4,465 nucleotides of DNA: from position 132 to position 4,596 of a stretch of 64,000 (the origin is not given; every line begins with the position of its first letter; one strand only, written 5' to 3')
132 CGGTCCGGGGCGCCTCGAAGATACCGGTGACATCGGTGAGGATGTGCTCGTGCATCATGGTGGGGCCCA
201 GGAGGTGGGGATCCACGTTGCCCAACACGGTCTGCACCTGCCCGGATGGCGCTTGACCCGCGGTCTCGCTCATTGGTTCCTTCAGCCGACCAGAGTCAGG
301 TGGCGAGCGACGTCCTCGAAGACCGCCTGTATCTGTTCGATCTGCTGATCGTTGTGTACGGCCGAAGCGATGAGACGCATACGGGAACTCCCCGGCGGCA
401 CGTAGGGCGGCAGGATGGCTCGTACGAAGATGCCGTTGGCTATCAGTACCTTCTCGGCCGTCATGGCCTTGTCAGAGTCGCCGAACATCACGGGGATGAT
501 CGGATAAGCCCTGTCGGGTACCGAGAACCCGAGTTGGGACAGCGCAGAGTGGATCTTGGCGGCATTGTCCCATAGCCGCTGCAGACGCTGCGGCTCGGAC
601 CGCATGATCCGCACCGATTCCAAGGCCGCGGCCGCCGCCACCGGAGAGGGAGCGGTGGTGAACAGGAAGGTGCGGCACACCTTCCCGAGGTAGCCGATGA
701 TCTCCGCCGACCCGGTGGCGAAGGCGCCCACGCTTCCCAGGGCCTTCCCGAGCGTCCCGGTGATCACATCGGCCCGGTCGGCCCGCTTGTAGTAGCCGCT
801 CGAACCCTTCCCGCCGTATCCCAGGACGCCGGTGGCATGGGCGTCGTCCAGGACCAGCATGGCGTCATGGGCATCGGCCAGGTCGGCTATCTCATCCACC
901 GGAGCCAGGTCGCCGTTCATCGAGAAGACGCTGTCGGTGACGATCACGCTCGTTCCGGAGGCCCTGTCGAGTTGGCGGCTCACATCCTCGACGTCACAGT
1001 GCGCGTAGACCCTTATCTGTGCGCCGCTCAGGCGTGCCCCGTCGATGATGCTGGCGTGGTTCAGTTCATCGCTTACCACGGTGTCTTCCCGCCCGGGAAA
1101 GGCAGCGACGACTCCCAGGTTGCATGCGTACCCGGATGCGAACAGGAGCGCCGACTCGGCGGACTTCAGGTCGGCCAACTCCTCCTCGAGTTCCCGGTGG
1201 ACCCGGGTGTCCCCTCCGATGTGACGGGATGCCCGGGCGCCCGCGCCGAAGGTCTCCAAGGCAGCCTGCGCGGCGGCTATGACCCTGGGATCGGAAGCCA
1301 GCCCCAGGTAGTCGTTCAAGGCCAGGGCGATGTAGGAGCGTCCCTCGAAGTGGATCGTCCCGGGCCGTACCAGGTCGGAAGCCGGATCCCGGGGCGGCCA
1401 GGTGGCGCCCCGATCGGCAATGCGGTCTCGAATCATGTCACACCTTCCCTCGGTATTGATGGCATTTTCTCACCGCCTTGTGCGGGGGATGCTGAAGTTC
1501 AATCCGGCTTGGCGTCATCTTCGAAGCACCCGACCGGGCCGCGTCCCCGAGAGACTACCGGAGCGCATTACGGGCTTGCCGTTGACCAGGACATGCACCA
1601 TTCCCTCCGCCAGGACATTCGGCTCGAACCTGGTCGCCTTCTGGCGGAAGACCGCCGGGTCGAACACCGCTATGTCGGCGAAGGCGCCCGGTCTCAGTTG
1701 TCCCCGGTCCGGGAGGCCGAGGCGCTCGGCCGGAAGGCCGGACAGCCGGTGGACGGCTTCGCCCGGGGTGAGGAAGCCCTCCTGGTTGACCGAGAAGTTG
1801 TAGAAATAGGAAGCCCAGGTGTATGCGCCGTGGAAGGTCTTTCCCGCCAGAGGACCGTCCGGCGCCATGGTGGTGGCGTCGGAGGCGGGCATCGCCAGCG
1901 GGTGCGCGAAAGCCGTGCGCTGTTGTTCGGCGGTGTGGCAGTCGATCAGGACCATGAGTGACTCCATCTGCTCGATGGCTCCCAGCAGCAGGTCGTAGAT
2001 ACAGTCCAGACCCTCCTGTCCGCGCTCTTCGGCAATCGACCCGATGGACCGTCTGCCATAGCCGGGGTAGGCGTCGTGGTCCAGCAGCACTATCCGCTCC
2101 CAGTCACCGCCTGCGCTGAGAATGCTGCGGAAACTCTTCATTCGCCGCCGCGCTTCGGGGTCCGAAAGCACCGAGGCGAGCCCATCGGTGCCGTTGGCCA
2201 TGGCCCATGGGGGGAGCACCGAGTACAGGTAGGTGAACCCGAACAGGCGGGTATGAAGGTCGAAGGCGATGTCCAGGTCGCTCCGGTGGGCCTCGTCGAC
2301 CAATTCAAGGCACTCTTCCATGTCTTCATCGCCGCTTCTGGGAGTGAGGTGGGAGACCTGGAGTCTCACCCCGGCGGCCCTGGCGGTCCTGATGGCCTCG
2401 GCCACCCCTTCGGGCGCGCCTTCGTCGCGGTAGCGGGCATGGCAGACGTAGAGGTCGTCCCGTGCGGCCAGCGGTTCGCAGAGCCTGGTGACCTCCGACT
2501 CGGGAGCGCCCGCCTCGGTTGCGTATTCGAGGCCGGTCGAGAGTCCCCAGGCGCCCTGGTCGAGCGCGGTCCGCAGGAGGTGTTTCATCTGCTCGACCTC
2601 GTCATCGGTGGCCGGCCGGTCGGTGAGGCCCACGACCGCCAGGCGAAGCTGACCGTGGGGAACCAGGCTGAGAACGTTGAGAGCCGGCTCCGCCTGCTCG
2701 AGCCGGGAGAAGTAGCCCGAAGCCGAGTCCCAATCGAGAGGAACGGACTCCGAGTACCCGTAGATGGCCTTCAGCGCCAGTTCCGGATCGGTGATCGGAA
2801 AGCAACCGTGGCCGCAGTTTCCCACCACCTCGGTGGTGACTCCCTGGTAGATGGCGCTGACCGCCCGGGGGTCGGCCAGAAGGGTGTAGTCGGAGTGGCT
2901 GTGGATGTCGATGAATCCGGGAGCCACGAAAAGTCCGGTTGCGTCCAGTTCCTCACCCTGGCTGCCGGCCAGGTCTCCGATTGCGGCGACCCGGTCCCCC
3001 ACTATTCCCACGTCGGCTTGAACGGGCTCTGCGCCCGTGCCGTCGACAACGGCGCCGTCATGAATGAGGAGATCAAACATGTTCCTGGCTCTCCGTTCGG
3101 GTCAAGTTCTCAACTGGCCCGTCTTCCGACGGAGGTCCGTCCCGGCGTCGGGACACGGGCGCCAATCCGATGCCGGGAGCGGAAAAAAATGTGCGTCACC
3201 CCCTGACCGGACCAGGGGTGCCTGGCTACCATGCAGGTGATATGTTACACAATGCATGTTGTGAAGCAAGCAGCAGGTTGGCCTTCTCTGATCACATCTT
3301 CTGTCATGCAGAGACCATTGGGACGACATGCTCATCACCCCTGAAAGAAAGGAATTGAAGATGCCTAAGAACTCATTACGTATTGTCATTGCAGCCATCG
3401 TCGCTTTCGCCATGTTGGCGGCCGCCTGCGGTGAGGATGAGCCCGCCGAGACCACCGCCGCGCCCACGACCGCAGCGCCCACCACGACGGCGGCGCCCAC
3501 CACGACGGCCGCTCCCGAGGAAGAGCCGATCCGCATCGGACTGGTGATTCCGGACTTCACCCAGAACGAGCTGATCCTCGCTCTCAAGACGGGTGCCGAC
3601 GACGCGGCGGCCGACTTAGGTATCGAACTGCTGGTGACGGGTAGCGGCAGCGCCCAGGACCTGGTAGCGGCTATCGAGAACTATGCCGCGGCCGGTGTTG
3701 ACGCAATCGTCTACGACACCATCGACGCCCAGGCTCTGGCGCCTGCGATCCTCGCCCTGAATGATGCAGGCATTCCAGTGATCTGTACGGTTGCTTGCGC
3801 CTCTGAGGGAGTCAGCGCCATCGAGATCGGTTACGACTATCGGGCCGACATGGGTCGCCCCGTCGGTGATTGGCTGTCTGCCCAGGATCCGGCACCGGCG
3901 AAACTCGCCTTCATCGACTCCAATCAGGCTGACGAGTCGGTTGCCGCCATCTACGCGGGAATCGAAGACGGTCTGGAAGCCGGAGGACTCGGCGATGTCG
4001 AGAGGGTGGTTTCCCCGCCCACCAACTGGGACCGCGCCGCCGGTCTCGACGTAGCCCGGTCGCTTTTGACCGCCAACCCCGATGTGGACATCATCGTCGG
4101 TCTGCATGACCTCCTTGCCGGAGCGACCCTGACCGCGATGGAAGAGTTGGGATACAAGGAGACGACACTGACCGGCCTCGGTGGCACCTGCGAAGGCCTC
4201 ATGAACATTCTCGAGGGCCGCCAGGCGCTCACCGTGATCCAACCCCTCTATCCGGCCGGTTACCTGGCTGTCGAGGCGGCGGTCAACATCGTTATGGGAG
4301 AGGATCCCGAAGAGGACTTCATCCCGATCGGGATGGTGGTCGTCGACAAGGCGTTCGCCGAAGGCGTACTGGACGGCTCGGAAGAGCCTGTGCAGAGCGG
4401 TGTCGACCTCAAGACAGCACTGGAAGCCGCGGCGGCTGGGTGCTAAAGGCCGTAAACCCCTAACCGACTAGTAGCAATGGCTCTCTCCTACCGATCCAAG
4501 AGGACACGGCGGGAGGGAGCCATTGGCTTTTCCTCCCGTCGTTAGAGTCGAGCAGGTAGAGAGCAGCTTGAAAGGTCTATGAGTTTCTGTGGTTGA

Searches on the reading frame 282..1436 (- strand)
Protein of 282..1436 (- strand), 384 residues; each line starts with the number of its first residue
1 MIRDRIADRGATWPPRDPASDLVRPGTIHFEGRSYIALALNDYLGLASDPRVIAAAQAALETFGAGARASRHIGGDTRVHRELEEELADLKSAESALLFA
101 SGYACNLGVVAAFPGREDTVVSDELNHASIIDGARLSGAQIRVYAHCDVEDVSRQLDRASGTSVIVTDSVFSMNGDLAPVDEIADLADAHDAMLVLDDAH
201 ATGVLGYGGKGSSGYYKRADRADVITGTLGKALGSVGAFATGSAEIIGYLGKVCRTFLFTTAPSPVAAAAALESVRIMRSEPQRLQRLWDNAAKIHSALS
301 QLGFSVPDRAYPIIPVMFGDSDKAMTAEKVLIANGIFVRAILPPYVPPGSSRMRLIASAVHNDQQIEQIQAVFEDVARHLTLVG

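Call 38: search_protein_families(library=pfam, proteins=[window:282-1436:-], max_evalue=0.00001)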
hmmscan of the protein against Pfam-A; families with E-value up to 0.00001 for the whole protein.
window:282-1436:- (384 aa): 4 families
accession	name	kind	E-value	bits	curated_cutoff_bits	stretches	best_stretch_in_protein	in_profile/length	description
PF00155.27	Aminotran_1_2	-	2.3e-58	198.5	19.7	1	35-369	3-357/361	Aminotransferase class I and II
PF01212.27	Beta_elim_lyase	-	3.3e-08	33.6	27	1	74-311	28-277/288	Beta-eliminating lyase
PF01053.26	Cys_Met_Meta_PP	-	5.7e-06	25.6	27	1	80-205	54-181/381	Cys/Met metabolism PLP-dependent enzyme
PF00266.25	Aminotran_5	-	7.2e-06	25.7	21.5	0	50-202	13-180/371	Aminotransferase class-V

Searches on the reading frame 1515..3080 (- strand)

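Call 38: search_protein_families(library=pfam, proteins=[window:1515-3080:-], max_evalue=0.00001)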
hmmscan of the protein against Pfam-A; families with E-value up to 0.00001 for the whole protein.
window:1515-3080:- (521 aa): 2 families
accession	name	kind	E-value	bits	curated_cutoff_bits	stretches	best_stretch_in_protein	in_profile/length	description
PF07969.17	Amidohydro_3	-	4.2e-29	102.8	29.7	1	43-504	1-471/472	Amidohydrolase family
PF01979.26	Amidohydro_1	-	2e-07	31.1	25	0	428-504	275-345/345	Amidohydrolase family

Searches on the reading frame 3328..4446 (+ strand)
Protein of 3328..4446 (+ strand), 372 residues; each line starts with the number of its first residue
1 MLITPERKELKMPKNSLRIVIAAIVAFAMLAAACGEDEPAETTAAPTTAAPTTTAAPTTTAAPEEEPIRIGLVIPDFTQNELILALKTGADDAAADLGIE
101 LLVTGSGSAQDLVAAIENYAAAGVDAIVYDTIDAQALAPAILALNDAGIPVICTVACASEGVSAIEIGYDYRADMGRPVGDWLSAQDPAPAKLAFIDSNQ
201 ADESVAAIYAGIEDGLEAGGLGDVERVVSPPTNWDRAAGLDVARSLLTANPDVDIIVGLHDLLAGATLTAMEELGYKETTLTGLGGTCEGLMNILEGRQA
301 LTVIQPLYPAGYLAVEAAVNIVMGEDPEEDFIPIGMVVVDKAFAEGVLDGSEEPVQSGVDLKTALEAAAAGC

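Call 38: search_protein_families(library=pfam, proteins=[window:3328-4446:+], max_evalue=0.00001)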
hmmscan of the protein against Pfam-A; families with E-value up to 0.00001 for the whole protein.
window:3328-4446:+ (372 aa): 2 families
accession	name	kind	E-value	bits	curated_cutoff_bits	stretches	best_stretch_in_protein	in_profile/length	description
PF13407.12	Peripla_BP_4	-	3.2e-38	132.2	35.1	1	73-325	3-257/258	Periplasmic binding protein domain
PF00532.27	Peripla_BP_1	-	1.1e-10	42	22.2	1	70-275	4-205/281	Periplasmic binding proteins and sugar binding domain of LacI family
